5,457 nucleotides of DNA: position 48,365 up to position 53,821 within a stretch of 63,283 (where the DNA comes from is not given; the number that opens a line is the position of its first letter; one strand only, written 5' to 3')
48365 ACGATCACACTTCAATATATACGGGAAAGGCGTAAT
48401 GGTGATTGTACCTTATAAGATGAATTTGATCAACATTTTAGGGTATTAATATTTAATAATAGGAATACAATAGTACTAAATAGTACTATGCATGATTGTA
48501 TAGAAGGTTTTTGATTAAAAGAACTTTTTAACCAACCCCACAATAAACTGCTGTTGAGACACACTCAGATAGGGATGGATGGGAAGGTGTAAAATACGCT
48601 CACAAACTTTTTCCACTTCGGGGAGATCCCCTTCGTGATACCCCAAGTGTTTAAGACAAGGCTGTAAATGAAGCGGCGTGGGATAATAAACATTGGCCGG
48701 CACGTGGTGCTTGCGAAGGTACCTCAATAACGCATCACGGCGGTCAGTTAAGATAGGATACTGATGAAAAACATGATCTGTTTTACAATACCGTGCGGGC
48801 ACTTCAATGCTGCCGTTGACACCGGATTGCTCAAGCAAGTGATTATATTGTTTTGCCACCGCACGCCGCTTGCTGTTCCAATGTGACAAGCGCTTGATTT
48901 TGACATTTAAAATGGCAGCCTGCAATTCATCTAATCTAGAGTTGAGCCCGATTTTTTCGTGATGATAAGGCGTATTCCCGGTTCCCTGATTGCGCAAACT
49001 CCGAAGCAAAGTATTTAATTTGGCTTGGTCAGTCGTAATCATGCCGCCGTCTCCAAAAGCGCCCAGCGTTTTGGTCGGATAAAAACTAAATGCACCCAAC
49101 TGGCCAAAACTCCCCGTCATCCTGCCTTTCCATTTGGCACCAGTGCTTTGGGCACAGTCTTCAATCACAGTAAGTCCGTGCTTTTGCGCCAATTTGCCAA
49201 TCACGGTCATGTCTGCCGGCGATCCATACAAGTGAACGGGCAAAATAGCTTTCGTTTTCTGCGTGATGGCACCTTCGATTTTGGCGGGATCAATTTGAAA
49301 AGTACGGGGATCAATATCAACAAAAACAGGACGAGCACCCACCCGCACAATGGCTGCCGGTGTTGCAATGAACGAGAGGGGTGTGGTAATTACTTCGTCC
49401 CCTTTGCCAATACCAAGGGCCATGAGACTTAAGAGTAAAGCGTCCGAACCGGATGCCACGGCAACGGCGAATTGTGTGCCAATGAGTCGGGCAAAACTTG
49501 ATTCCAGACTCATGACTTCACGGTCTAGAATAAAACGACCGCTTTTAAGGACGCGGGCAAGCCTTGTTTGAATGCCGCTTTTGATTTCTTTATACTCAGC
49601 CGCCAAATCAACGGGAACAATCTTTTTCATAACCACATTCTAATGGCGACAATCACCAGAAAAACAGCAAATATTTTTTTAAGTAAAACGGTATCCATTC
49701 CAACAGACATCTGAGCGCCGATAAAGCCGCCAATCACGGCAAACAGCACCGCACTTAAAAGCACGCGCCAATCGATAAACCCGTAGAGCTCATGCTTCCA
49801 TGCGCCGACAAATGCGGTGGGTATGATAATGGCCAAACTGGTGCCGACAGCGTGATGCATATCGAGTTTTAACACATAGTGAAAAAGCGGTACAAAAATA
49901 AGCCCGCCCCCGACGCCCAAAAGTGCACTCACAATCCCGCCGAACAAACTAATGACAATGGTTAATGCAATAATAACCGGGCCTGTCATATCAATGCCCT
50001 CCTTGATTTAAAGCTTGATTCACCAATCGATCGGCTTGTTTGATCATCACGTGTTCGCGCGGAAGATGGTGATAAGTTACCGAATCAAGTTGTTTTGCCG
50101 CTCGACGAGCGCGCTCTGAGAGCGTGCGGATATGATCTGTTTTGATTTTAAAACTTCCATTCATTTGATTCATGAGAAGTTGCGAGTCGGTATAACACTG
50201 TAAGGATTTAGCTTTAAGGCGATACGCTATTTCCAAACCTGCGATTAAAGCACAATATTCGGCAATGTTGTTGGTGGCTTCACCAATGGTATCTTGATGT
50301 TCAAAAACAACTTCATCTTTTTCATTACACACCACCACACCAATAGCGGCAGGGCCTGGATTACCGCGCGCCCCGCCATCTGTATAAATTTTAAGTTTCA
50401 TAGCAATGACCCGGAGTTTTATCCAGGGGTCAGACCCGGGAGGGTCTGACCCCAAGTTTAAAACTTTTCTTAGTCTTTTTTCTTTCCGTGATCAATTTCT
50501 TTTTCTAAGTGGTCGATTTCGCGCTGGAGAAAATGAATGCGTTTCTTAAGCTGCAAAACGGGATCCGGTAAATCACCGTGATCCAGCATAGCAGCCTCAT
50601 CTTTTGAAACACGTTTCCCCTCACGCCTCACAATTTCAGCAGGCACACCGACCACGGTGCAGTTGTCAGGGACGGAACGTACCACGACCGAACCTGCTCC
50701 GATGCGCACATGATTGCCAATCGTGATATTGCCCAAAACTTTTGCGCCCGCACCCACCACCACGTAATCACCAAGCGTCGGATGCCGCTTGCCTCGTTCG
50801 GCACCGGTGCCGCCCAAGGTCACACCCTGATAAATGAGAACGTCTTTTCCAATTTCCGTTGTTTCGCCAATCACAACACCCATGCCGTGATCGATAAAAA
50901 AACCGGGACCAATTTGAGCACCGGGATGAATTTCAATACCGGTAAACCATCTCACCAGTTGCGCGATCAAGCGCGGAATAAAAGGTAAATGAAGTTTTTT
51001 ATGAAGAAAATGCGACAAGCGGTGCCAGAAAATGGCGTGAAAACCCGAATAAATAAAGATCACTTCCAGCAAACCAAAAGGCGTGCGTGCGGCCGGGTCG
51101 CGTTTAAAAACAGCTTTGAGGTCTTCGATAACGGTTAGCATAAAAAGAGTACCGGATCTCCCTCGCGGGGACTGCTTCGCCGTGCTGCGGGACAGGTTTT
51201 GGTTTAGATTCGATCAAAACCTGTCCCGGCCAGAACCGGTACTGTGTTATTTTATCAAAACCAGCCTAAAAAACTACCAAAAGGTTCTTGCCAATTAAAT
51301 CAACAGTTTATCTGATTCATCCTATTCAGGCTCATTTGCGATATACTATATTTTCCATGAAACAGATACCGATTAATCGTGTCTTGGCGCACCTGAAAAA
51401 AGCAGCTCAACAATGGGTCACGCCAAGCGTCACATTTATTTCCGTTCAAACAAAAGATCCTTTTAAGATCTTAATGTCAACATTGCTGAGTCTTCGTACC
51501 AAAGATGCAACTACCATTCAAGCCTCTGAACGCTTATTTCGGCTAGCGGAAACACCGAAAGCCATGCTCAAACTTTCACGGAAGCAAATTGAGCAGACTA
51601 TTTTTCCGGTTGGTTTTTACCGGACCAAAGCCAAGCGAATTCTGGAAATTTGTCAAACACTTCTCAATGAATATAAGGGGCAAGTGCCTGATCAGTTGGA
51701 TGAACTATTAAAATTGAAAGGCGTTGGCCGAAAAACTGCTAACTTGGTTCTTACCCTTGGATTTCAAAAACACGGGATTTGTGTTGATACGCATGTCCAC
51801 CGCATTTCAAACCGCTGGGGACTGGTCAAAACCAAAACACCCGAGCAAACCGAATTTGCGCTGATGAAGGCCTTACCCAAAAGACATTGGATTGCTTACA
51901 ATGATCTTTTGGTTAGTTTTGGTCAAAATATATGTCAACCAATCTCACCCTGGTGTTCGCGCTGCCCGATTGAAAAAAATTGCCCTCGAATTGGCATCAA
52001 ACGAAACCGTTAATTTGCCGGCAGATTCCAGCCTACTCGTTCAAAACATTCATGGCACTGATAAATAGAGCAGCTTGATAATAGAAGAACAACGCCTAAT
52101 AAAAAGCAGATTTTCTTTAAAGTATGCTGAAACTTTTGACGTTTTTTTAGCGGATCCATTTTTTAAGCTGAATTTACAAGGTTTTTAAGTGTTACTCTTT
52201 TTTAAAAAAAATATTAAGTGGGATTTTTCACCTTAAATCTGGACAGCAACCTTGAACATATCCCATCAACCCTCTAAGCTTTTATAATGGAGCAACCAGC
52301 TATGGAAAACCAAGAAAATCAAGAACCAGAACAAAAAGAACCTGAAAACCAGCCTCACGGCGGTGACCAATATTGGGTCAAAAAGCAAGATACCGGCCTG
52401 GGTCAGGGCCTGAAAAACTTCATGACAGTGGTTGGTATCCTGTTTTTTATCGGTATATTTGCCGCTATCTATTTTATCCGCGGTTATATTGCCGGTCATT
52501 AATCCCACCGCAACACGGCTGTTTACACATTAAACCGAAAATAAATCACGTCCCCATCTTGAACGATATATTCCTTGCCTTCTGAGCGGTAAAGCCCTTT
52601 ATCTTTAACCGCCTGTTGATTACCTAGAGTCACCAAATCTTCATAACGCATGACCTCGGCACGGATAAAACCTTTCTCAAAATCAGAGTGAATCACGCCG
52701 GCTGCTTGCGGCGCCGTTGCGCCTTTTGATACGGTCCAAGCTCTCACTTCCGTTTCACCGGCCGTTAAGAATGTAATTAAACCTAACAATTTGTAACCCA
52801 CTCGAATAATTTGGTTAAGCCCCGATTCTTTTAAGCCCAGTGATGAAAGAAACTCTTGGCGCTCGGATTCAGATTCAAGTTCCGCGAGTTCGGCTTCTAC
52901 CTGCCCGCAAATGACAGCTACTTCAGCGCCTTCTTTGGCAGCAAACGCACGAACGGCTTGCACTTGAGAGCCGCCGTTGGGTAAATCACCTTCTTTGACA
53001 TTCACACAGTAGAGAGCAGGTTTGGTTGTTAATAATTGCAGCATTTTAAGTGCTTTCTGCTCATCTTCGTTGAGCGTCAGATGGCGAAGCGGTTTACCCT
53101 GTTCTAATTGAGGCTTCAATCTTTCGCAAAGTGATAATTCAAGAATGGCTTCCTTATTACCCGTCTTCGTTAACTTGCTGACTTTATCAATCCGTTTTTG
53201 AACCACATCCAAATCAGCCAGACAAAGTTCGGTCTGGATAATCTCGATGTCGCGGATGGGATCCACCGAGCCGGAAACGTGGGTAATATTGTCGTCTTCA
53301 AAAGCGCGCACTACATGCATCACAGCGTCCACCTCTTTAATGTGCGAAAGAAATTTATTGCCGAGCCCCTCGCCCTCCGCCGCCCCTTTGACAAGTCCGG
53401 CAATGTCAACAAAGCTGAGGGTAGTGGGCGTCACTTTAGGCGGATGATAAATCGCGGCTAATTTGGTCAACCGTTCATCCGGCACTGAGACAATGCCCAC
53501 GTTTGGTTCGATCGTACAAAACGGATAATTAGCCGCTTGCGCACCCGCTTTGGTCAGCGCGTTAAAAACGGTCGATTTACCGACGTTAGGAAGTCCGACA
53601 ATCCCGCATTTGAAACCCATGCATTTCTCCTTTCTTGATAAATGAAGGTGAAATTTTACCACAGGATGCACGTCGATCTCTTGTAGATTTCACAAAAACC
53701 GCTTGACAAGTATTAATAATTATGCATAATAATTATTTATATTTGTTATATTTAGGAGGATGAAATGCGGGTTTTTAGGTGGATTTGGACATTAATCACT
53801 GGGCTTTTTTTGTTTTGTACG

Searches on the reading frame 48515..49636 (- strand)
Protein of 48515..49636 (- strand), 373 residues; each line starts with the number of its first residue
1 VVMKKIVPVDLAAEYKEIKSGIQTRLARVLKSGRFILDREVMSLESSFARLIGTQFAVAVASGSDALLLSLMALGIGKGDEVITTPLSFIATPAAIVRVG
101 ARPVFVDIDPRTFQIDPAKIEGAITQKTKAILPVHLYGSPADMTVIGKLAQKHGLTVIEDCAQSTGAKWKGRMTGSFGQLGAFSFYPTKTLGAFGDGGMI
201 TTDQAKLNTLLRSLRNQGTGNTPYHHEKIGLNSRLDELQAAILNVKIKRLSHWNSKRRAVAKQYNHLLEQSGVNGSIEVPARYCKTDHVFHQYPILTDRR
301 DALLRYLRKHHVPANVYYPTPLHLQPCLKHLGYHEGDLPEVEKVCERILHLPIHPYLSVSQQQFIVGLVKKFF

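Call 11: search_protein_families(library=pfam, proteins=[window:48515-49636:-], max_evalue=0.001)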
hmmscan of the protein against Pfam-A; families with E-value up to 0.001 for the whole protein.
window:48515-49636:- (373 aa): 3 families
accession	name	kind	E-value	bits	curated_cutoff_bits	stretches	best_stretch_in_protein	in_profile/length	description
PF01041.23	DegT_DnrJ_EryC1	-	8e-119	397.5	19.8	1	18-368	3-358/360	DegT/DnrJ/EryC1/StrS aminotransferase family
PF01053.26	Cys_Met_Meta_PP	-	1.1e-06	28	27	1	42-167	55-180/381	Cys/Met metabolism PLP-dependent enzyme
PF01212.27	Beta_elim_lyase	-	0.00025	20.9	27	1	38-162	31-170/288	Beta-eliminating lyase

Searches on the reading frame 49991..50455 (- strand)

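Call 11: search_protein_families(library=pfam, proteins=[window:49991-50455:-], max_evalue=0.001)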
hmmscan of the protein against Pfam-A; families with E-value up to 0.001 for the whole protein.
window:49991-50455:- (154 aa): 2 families
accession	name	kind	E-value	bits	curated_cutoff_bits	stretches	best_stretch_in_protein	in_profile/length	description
PF13456.12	RVT_3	-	1.2e-21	77.3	21.6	1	25-147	2-122/123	Reverse transcriptase-like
PF00075.30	RNase_H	-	9.9e-13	48.9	25.8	1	21-131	4-109/141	RNase H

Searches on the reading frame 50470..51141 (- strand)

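Call 11: search_protein_families(library=pfam, proteins=[window:50470-51141:-], max_evalue=0.001)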
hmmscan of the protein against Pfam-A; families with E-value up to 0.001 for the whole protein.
window:50470-51141:- (223 aa): 1 family
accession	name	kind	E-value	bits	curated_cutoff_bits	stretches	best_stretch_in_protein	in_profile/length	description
PF00132.30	Hexapep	-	7.9e-14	51.1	27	2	120-153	1-34/36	Bacterial transferase hexapeptide (six repeats)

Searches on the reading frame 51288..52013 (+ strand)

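Call 11: search_protein_families(library=pfam, proteins=[window:51288-52013:+], max_evalue=0.001)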
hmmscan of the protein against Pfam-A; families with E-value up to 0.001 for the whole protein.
window:51288-52013:+ (241 aa): 3 families
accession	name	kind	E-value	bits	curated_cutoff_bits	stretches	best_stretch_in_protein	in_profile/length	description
PF00730.31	HhH-GPD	-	8.9e-26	90.8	26.2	1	64-198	2-108/108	HhH-GPD superfamily base excision DNA repair protein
PF00633.29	HHH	-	2.4e-08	33.9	24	1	128-155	1-28/30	Helix-hairpin-helix motif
PF22175.2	Ogg-HhH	-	0.00024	21.2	27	1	59-185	21-150/173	8-oxoguanine DNA glycosylase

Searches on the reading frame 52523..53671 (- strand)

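Call 11: search_protein_families(library=pfam, proteins=[window:52523-53671:-], max_evalue=0.001)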
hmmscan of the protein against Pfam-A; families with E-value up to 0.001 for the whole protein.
window:52523-53671:- (382 aa): 3 families
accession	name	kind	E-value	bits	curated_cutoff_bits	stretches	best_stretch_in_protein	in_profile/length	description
PF06071.19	YchF-GTPase_C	-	5e-40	136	27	1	298-381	1-84/84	Protein of unknown function (DUF933)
PF01926.29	MMR_HSR1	-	1.8e-22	80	21.9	1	22-131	2-91/113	50S ribosome-binding GTPase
PF02421.24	FeoB_N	-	8.3e-09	35.6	27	1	22-66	3-47/156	Ferrous iron transport protein B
